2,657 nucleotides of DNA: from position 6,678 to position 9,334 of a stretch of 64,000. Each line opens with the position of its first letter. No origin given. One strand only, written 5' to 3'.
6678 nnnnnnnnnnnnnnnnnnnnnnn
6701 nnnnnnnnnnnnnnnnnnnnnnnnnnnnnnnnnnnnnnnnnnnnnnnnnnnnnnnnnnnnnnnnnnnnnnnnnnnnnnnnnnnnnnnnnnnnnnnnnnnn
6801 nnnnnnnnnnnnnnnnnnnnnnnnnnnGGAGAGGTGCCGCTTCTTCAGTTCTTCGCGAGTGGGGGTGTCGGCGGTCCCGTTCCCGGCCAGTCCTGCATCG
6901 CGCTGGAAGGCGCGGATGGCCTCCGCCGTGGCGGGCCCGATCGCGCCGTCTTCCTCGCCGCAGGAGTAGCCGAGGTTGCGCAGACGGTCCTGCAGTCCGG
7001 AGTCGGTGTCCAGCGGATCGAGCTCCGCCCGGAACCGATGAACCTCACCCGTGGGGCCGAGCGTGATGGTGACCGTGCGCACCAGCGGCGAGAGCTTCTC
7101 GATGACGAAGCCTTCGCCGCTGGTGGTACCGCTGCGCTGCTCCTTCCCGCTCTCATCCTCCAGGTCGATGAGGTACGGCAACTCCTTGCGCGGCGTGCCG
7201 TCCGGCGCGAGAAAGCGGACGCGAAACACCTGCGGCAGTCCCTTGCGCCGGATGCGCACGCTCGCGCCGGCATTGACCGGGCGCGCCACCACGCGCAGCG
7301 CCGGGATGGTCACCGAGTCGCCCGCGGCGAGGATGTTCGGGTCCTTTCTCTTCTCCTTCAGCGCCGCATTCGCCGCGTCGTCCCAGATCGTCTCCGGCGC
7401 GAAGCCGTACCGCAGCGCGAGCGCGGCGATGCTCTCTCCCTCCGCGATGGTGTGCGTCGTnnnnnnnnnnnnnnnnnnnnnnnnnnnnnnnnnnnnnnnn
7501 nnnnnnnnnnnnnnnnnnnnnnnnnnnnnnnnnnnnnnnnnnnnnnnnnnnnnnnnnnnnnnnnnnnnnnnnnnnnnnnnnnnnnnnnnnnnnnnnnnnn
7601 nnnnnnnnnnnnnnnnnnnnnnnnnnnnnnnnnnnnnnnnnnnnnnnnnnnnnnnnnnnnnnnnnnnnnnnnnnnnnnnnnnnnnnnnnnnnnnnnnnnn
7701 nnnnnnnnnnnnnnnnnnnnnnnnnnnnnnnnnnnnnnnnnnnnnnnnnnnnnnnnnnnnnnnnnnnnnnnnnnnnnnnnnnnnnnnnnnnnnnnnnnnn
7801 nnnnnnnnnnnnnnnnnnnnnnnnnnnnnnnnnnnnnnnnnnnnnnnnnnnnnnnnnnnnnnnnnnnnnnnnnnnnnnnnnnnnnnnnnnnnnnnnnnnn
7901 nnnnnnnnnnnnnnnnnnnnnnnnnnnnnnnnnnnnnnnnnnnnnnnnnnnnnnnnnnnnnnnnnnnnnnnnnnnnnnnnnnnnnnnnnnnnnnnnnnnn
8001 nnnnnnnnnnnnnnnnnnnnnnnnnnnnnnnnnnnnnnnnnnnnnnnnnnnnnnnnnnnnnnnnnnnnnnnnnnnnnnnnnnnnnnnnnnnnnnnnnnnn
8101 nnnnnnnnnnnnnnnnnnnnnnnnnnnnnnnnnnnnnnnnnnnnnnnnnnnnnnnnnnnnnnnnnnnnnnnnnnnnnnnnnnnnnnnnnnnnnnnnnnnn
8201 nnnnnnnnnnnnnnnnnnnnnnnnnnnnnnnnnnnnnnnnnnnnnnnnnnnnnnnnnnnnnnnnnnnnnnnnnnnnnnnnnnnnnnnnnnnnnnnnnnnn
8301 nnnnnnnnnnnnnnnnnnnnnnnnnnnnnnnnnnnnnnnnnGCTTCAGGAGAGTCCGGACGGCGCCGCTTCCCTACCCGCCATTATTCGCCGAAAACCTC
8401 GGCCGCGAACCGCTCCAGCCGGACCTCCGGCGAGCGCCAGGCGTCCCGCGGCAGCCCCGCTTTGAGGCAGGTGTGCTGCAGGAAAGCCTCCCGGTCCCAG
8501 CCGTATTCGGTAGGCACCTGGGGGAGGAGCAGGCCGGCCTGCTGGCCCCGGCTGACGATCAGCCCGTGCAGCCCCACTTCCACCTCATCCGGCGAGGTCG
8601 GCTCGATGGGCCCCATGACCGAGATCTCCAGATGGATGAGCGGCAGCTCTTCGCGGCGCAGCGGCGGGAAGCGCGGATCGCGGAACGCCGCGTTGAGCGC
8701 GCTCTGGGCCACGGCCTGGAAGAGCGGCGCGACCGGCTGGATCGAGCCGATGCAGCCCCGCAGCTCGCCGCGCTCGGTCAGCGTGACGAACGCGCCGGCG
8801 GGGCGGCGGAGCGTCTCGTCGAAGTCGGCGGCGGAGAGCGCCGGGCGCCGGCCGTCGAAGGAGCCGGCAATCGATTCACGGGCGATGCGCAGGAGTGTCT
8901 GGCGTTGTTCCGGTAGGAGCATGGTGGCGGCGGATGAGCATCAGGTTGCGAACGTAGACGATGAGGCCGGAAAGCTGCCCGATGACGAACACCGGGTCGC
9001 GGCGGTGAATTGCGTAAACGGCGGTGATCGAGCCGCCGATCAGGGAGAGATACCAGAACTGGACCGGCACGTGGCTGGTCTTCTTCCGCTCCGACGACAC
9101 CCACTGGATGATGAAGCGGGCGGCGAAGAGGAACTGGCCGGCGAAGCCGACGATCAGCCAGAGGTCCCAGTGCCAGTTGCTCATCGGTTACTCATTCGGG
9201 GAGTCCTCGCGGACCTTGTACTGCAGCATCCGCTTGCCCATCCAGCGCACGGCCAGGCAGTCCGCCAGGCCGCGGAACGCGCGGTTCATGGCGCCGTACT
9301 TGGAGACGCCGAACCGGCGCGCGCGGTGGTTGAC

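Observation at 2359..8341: Translationally coupled trio ending in an 11x IPT/TIG - phospholipase D giant protein, embedded among cell-wall (LysM, PG-binding, SLT) genes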

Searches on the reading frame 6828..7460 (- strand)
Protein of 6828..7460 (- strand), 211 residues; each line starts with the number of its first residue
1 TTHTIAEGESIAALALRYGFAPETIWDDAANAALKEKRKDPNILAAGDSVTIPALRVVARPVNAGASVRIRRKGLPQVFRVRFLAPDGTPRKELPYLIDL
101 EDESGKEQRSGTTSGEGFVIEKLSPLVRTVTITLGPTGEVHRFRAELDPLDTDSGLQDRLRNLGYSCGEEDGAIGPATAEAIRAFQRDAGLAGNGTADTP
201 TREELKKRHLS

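Call 39: find_related_loci(query=A4, collection=genome_contigs, flank=8000)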
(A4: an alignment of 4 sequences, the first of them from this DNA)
Query A4 (211 aa) in genome_contigs; peptide patterns used: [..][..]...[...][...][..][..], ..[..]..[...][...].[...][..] (x = any residue, [..] = any of these).
113 stretches matched a pattern; 43 encode a relative of the query (tblastn E <= 1e-3); 43 distinct loci.
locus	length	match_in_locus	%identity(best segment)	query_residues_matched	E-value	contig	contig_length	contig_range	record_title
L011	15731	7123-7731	38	3-207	1e-39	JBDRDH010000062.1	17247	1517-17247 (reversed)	MAG: Planctomycetota bacterium isolate MEGAHIT-group-1.24 k141_4602425, whole genome shotgun sequence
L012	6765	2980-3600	36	3-211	4e-38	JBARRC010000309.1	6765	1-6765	MAG: Phycisphaerae bacterium isolate MFD13433_ilm_asm_bin31 k127_316748, whole genome shotgun sequence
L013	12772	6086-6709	36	3-211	4e-37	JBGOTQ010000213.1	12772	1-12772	MAG: Terriglobia bacterium isolate OBJ_0618_7090110_159 k141_9156209_length_12772_cov_11.0000, whole genome shotgun sequ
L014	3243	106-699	39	1-207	2e-37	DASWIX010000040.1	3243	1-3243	MAG TPA_asm: Gemmatimonadales bacterium isolate SMAG_U2880 k141_117386, whole genome shotgun sequence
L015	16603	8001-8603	39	3-209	2e-36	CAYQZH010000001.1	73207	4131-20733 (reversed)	MAG TPA_asm: uncultured Phycisphaera sp. isolate SRP119689_co1_320 genome assembly, contig: NODE_378_length_73207_cov_6.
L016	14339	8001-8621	37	1-209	9e-36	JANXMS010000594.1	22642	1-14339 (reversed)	MAG: Acidobacteria bacterium isolate 338R_concoct_101 338R_k141_1074742, whole genome shotgun sequence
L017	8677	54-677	34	3-211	6e-36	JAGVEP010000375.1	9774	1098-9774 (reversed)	MAG: Phycisphaerae bacterium isolate DeMMO2_9 c_000000098177, whole genome shotgun sequence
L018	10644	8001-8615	35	3-209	3e-35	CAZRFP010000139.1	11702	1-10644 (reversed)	MAG TPA_asm: uncultured Planctomycetaceae bacterium isolate SRP193661_co1_189 genome assembly, contig: NODE_5500_length_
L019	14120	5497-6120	37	3-211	1e-34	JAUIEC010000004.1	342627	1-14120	MAG: Phycisphaerae bacterium isolate 8_bin.18 NODE_61_length_342627_cov_1.758882, whole genome shotgun sequence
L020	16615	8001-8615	38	3-209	2e-34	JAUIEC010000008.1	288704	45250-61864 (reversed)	MAG: Phycisphaerae bacterium isolate 8_bin.18 NODE_85_length_288704_cov_1.670182, whole genome shotgun sequence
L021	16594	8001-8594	39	5-206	7e-34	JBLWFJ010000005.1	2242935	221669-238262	Nannocystaceae bacterium ST9 contig_2_pilon, whole genome shotgun sequence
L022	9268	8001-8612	35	4-209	6e-33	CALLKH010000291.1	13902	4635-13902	MAG TPA_asm: uncultured Planctomycetaceae bacterium isolate SRR6227243_bin.100_CONCOCT_v1.1_MAG genome assembly, contig:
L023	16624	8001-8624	36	2-211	5e-33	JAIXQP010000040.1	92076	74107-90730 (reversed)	MAG: Acidobacteriales bacterium isolate C4_MAG_00032 pond_C4_MAG_00032_000000000012, whole genome shotgun sequence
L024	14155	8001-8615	35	3-209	3e-32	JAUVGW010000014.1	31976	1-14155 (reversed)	MAG: Phycisphaerae bacterium isolate CSMAG_386 CSMAG_386_k141_1187300_length_31976_cov_7.9683, whole genome shotgun sequ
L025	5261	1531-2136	35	3-207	5e-32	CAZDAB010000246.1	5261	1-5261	MAG TPA_asm: uncultured Desulfobacteraceae bacterium isolate binchicken_co89_303 genome assembly, contig: NODE_34277_len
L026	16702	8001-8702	32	1-211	9e-32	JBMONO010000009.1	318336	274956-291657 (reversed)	MAG: Thermodesulfobacteriota bacterium isolate Betzabe_MAG078 MAG078_9, whole genome shotgun sequence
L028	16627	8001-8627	37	2-207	1e-31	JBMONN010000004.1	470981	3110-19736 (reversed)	MAG: Thermodesulfobacteriota bacterium isolate Betzabe_MAG077 MAG077_4, whole genome shotgun sequence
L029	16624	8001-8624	34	2-211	2e-31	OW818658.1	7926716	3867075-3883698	metagenome genome assembly, chromosome: 1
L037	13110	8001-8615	34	3-211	2e-28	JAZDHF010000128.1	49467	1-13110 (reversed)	MAG: Planctomycetota bacterium isolate MEGAHIT-group-0.304 k141_15208502, whole genome shotgun sequence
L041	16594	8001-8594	33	5-206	1e-26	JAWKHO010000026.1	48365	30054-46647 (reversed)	MAG: Pyrinomonadaceae bacterium isolate BC1.216 BC1.216.fa-26, whole genome shotgun sequence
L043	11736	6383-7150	28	3-205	2e-26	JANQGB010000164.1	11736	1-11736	MAG: Phycisphaerae bacterium isolate PL23b_bin.28 k99_51790, whole genome shotgun sequence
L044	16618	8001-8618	33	3-211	2e-26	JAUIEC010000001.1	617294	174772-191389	MAG: Phycisphaerae bacterium isolate 8_bin.18 NODE_17_length_617294_cov_1.947633, whole genome shotgun sequence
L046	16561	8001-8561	37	8-191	8e-26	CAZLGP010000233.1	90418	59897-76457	MAG TPA_asm: uncultured Thermoanaerobaculia bacterium isolate binchicken_co31_43 genome assembly, contig: k141_3063703,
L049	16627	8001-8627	31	4-209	2e-23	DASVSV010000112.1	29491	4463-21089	MAG TPA_asm: Thermoanaerobaculia bacterium isolate SMAG_U3271 k141_461082, whole genome shotgun sequence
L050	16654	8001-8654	30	3-209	2e-23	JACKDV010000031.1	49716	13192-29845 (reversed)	MAG: Myxococcales bacterium isolate HK-STAS-MYXO-16 HK-STAS-MYXO-16_31, whole genome shotgun sequence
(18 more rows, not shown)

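Call 42: search_protein_families(library=pfam, proteins=[L011:4607-6913:+, L018:5293-7809:+, L018:2008-5025:+, L037:2305-5025:+, L041:5624-7981:+, L016:8651-10633:+, L026:8724-10460:+, L011:7799-9235:+, L011:11195-13321:+, L020:8639-10765:+], max_evalue=0.001)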
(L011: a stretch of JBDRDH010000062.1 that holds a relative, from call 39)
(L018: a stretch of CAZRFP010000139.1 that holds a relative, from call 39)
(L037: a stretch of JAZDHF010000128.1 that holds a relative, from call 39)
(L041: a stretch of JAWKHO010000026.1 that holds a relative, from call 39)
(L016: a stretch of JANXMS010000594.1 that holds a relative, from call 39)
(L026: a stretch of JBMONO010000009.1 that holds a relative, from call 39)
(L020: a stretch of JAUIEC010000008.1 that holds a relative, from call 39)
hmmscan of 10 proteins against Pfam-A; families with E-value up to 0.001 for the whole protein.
L011:4607-6913:+ (768 aa): 3 families
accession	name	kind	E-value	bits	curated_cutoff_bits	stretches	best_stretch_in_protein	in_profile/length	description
PF05954.17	Phage_GPD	-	1e-72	245.3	30.1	1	43-347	2-302/305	Phage tail baseplate hub (GPD)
PF22178.3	Gp5_trimer_C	-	9.4e-29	100.3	30.9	1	491-597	1-107/112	Bacteriophage T4 gp5 C-terminal trimerisation domain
PF04717.18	Phage_base_V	-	2.6e-15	56.9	23.8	1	406-474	11-75/75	Type VI secretion system/phage-baseplate injector OB domain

L018:5293-7809:+ (838 aa): 3 families
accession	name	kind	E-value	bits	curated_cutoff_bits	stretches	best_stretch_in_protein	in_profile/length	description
PF05954.17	Phage_GPD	-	1.8e-90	303.6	30.1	1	32-331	1-303/305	Phage tail baseplate hub (GPD)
PF22178.3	Gp5_trimer_C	-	9.5e-23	80.9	30.9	1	568-674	1-107/112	Bacteriophage T4 gp5 C-terminal trimerisation domain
PF04717.18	Phage_base_V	-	1.9e-16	60.6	23.8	1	483-551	11-75/75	Type VI secretion system/phage-baseplate injector OB domain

L018:2008-5025:+ (1005 aa): 17 families
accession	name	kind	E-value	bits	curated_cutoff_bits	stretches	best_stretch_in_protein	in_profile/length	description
PF13424.12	TPR_12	-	1.1e-77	256.7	30.1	9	554-625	6-77/77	Tetratricopeptide repeat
PF13374.12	TPR_10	-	4.9e-63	207.9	27.5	6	592-633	1-42/42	Tetratricopeptide repeat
PF00069.31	Pkinase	-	7.9e-42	143.9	31.7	1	67-324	1-253/263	Protein kinase domain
PF07714.23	PK_Tyr_Ser-Thr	-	9.1e-27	94.4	23.1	1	69-323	3-249/258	Protein tyrosine and serine/threonine kinase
PF24885.1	TPR_NPHP3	-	4e-23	82.5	100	3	834-913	136-215/239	Nephrocystin-3 TPR domain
PF13181.12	TPR_8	-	6.1e-21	73.2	25.7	0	597-625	5-33/34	Tetratricopeptide repeat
PF07719.23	TPR_2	-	7e-21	73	27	0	512-539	4-31/34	Tetratricopeptide repeat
PF17874.7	TPR_MalT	-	1.2e-19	71.2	45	4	568-709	57-193/336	MalT-like TPR region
PF00515.34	TPR_1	-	3.1e-18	65.2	27.8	0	597-623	5-31/34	Tetratricopeptide repeat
PF13428.12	TPR_14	-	1.1e-16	60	23.5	0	807-840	7-40/44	Tetratricopeptide repeat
PF07721.20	TPR_4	-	3.2e-16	58.7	27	0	678-702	2-26/26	Tetratricopeptide repeat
PF13176.12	TPR_7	-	5e-15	54.7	27.9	0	511-538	1-28/36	Tetratricopeptide repeat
PF14559.12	TPR_19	-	5e-12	46.4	25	0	649-708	5-56/68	Tetratricopeptide repeat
PF13432.12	TPR_16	-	3e-07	31.2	32.7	0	681-748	1-61/65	Tetratricopeptide repeat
PF25058.1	ARM_TT21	-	2.8e-05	24.6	27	0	665-711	45-91/155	Tetratricopeptide repeat protein 21 ARM repeat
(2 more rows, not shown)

L037:2305-5025:+ (906 aa): 13 families
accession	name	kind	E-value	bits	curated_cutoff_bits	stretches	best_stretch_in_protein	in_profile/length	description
PF07724.20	AAA_2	-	6e-53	179.7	27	1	635-799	2-164/166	AAA domain (Cdc48 subfamily)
PF17871.7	AAA_lid_9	-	4.1e-29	101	22.8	1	361-451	2-92/104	AAA lid domain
PF00004.35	AAA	-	5.7e-18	66.1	21.2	2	221-326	2-97/131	ATPase family associated with various cellular activities (AAA)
PF07728.20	AAA_5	-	3.4e-13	50.2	22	1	640-758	3-123/139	AAA domain (dynein-related subfamily)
PF10431.15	ClpB_D2-small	-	7.7e-13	48.7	21.9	1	806-877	1-71/81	C-terminal, D2-small domain, of ClpB protein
PF13191.12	AAA_16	-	1.6e-11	45.5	32.6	1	198-244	2-51/167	AAA ATPase domain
PF13401.12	AAA_22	-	1.7e-09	38.5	27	0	216-306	4-97/130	AAA domain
PF02861.25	Clp_N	-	1.7e-05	25.3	20.7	1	30-79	3-52/53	Clp amino terminal domain, pathogenicity island component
PF13481.12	AAA_25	-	2.5e-05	24.5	27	0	221-246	37-62/195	AAA domain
PF20720.3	nSTAND3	-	0.00019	21.6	27.2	0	217-243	17-43/155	Novel STAND NTPase 3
PF12775.13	AAA_7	-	0.00021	21.3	25.8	0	216-237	32-53/181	P-loop containing dynein motor region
PF01695.23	IstB_IS21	-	0.00041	20.4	24.1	0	205-239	80-114/238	IstB-like ATP binding protein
PF13479.12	AAA_24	-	0.00073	19.9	27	0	640-731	6-87/195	AAA domain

L041:5624-7981:+ (785 aa): 4 families
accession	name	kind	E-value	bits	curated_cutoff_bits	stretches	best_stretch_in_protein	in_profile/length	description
PF05954.17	Phage_GPD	-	2.4e-72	244.2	30.1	1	29-356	1-303/305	Phage tail baseplate hub (GPD)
PF22178.3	Gp5_trimer_C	-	3.4e-31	108.1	30.9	1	500-605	1-106/112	Bacteriophage T4 gp5 C-terminal trimerisation domain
PF04717.18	Phage_base_V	-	5.4e-15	55.9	23.8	1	416-483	12-75/75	Type VI secretion system/phage-baseplate injector OB domain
PF17802.7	SpaA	-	1.5e-05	25.5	23.1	1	723-770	3-54/91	Prealbumin-like fold domain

L016:8651-10633:+ (660 aa): 1 family
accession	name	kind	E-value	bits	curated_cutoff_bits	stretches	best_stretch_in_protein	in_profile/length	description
PF07217.16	Het-C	-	4.4e-10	39.2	21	1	222-272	186-236/561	Heterokaryon incompatibility protein Het-C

L026:8724-10460:+ (578 aa): 0 families

L011:7799-9235:+ (478 aa): 0 families

L011:11195-13321:+ (708 aa): 1 family
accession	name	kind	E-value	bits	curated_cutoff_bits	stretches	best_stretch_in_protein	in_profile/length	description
PF05488.18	PAAR_motif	-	2.2e-11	44.3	27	2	150-200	24-65/70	PAAR motif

L020:8639-10765:+ (708 aa): 0 families

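Call 49: search_protein_families(library=pfam, proteins=[L021:4256-6574:+, L021:6516-8612:+, L028:5347-7908:+, L029:6611-7927:+, L029:5598-6614:+, L029:9226-11364:+, L023:3064-6006:+, L013:2210-4927:+, L013:4948-6057:+, L049:5060-8506:+], max_evalue=0.001)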
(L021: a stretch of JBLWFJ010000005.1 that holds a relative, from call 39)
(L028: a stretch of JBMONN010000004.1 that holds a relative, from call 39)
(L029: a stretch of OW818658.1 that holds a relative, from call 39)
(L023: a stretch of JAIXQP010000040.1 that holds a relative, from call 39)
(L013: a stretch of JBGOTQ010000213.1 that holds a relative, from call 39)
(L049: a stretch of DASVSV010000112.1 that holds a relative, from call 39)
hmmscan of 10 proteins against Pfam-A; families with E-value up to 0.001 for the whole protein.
L021:4256-6574:+ (772 aa): 3 families
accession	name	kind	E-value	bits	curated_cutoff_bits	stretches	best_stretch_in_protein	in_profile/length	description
PF02450.21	LCAT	-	1.5e-06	28.2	21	1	421-521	73-177/392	Lecithin:cholesterol acyltransferase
PF07819.20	PGAP1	-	1.9e-06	28.2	24.3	1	456-513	77-136/233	PGAP1-like alpha/beta domain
PF00561.26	Abhydrolase_1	-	0.001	19.3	25.8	0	408-484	8-85/245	alpha/beta hydrolase fold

L021:6516-8612:+ (698 aa): 1 family
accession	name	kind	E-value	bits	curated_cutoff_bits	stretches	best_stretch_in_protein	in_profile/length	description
PF01471.23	PG_binding_1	-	7.1e-17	61.8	23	1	643-692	8-57/57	Putative peptidoglycan binding domain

L028:5347-7908:+ (853 aa): 0 families

L029:6611-7927:+ (438 aa): 4 families
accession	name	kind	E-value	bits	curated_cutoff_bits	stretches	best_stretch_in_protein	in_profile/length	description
PF19443.4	DAHL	-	8.2e-13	49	38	1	37-250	8-217/221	DAHL domain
PF08447.18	PAS_3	-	1e-08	35.7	25.6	1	341-413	2-75/89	PAS fold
PF00989.32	PAS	-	0.00012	22.5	22.6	1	329-394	12-77/113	PAS fold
PF08448.16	PAS_4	-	0.00013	22.6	23.1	0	329-393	6-70/110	PAS fold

L029:5598-6614:+ (338 aa): 3 families
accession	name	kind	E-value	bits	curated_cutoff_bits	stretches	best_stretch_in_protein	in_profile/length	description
PF03150.19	CCP_MauG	-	6.8e-43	147.3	25.6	1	59-204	1-146/149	Di-haem cytochrome c peroxidase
PF00034.26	Cytochrom_C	-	3.2e-09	38.4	21.3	0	212-324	2-89/90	Cytochrome c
PF13442.11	Cytochrome_CBB3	-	8e-09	36.2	27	0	210-321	2-68/68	Cytochrome C oxidase, cbb3-type, subunit III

L029:9226-11364:+ (712 aa): 1 family
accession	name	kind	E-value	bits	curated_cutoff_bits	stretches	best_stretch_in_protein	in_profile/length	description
PF04909.20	Amidohydro_2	-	2.9e-06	27.7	26.4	1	280-462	78-180/289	Amidohydrolase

L023:3064-6006:+ (980 aa): 2 families
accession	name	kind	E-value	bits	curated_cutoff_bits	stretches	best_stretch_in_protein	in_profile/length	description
PF25778.1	DUF7948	-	7.1e-44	150.8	27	1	105-291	1-214/214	Domain of unknown function (DUF7948)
PF06739.17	SBBP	-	7.6e-21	74.2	20.5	3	577-612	2-38/38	Beta-propeller repeat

L013:2210-4927:+ (905 aa): 2 families
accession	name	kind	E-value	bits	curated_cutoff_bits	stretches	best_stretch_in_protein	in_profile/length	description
PF17990.7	LodA_N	-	2.2e-51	175.3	26.3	1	26-282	1-213/213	L-Lysine epsilon oxidase N-terminal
PF18417.6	LodA_C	-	1.2e-30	106.7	25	1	457-612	14-136/149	L-lysine epsilon oxidase C-terminal domain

L013:4948-6057:+ (369 aa): 8 families
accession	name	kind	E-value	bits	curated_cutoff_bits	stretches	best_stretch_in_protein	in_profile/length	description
PF01494.25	FAD_binding_3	-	5.3e-18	65.8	22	1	5-326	3-334/349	FAD binding domain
PF04820.20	Trp_halogenase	-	5.9e-17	62.1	21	2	92-363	148-403/458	Tryptophan halogenase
PF01266.30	DAO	-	3e-13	50.5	27.9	2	93-219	140-267/353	FAD dependent oxidoreductase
PF12831.13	FAD_oxidored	-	3.7e-12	46.7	27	1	6-164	2-151/416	FAD dependent oxidoreductase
PF00890.30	FAD_binding_2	-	7.5e-05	22.5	20.4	1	5-35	1-31/414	FAD binding domain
PF07992.20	Pyr_redox_2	-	7.6e-05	22.7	26.1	1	4-36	1-31/291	Pyridine nucleotide-disulphide oxidoreductase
PF13450.12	NAD_binding_8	-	0.0003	21.4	21.9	0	8-35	1-28/68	NAD(P)-binding Rossmann-like domain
PF03486.20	HI0933_like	-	0.00046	20.2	50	1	5-35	2-32/244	HI0933-like protein Rossmann domain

L049:5060-8506:+ (1148 aa): 0 families

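Call 73: search_protein_families(library=pfam, proteins=[L046:3920-5737:+, L046:13360-15849:-, L049:12948-15785:-, L049:9697-11928:+, L043:8821-10593:+, L044:10904-12091:+, L044:8645-9694:+, L015:11744-14848:+, L025:2161-3825:+, L050:9489-12134:+], max_evalue=0.01)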
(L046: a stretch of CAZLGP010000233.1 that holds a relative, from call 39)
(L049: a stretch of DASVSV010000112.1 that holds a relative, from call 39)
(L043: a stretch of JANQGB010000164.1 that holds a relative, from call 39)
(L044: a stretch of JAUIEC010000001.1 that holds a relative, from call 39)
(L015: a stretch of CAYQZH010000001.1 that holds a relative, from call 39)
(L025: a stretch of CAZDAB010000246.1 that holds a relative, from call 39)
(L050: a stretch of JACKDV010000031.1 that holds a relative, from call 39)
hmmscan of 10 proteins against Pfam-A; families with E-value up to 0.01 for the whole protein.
L046:3920-5737:+ (605 aa): 11 families
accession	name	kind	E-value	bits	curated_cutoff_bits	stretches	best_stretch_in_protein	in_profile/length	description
PF13620.12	CarboxypepD_reg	-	3.4e-37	127.1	32.3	6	229-282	1-54/82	Carboxypeptidase regulatory-like domain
PF17210.9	SdrD_B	-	2.4e-17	63.6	29.7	1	238-288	19-70/112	SdrD B-like domain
PF13715.12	CarbopepD_reg_2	-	3.8e-14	52.9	32.2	0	230-282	1-50/88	CarboxypepD_reg-like domain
PF17802.7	SpaA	-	1.2e-08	35.4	23.1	0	235-280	8-56/91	Prealbumin-like fold domain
PF23194.1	NOMO_5th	-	0.00029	21.6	27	0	336-376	21-61/89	NOMO fifth transthyretin-like domain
PF17936.7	Big_6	-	0.00055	20.6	27.6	0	320-364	10-54/83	Bacterial Ig domain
PF06832.18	BiPBP_C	-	0.00064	20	26.8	0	361-379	67-86/90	Penicillin-Binding Protein C-terminus Family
PF11974.14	bMG3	-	0.0007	20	34.9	0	237-273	22-58/103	Bacterial alpha-2-macroglobulin MG3 domain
PF17962.7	bMG6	-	0.0008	20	23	0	345-381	69-105/112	Bacterial macroglobulin domain 6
PF17145.10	DUF5119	-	0.0011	19.2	27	0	425-474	27-76/191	Domain of unknown function (DUF5119)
PF08842.16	Mfa2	-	0.0064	16.6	21.2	0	512-563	14-75/277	Fimbrillin-A associated anchor proteins Mfa1 and Mfa2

L046:13360-15849:- (829 aa): 0 families

L049:12948-15785:- (945 aa): 0 families

L049:9697-11928:+ (743 aa): 3 families
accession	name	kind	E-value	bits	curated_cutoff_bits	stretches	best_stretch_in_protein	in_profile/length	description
PF03068.20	PAD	-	6.3e-66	223.4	25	2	299-568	9-267/395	Protein-arginine deiminase (PAD)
PF08527.15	PAD_M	-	1e-18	67.9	24.8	1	126-281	5-157/159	Protein-arginine deiminase (PAD) middle domain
PF13620.12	CarboxypepD_reg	-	2.9e-08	34.4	32.3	1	39-115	2-77/82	Carboxypeptidase regulatory-like domain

L043:8821-10593:+ (590 aa): 1 family
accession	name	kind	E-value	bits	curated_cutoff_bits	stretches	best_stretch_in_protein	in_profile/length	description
PF24432.1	DUF7555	-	0.0024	18.4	28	0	413-499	21-104/133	Family of unknown function (DUF7555)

L044:10904-12091:+ (395 aa): 0 families

L044:8645-9694:+ (349 aa): 1 family
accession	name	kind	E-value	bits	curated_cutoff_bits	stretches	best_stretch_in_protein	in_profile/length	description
PF01476.26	LysM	-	9.7e-06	25.9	20.9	1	292-315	1-24/43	LysM domain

L015:11744-14848:+ (1034 aa): 0 families

L025:2161-3825:+ (554 aa): 0 families

L050:9489-12134:+ (881 aa): 0 families

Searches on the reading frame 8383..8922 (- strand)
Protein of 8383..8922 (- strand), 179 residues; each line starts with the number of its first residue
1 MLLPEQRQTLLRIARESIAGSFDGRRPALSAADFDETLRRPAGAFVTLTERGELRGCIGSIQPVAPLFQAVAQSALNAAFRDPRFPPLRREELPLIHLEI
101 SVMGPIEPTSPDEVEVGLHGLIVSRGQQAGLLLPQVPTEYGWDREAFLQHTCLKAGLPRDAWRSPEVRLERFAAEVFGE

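Call 11: search_protein_families(library=pfam, proteins=[window:8383-8922:-], max_evalue=0.01)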
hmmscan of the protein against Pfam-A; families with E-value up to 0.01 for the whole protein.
window:8383-8922:- (179 aa): 1 family
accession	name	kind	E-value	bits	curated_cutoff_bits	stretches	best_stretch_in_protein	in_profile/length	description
PF01871.22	AMMECR1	-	7.9e-57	191.8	25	1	11-177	1-168/168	AMMECR1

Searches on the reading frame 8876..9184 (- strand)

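Call 11: search_protein_families(library=pfam, proteins=[window:8876-9184:-], max_evalue=0.01)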
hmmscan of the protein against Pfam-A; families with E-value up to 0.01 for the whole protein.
window:8876-9184:- (102 aa): 1 family
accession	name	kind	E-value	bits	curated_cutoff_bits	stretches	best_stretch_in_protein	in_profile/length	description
PF07578.16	LAB_N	-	1.6e-31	108.6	26.7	1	12-82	1-71/71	Lipid A Biosynthesis N-terminal domain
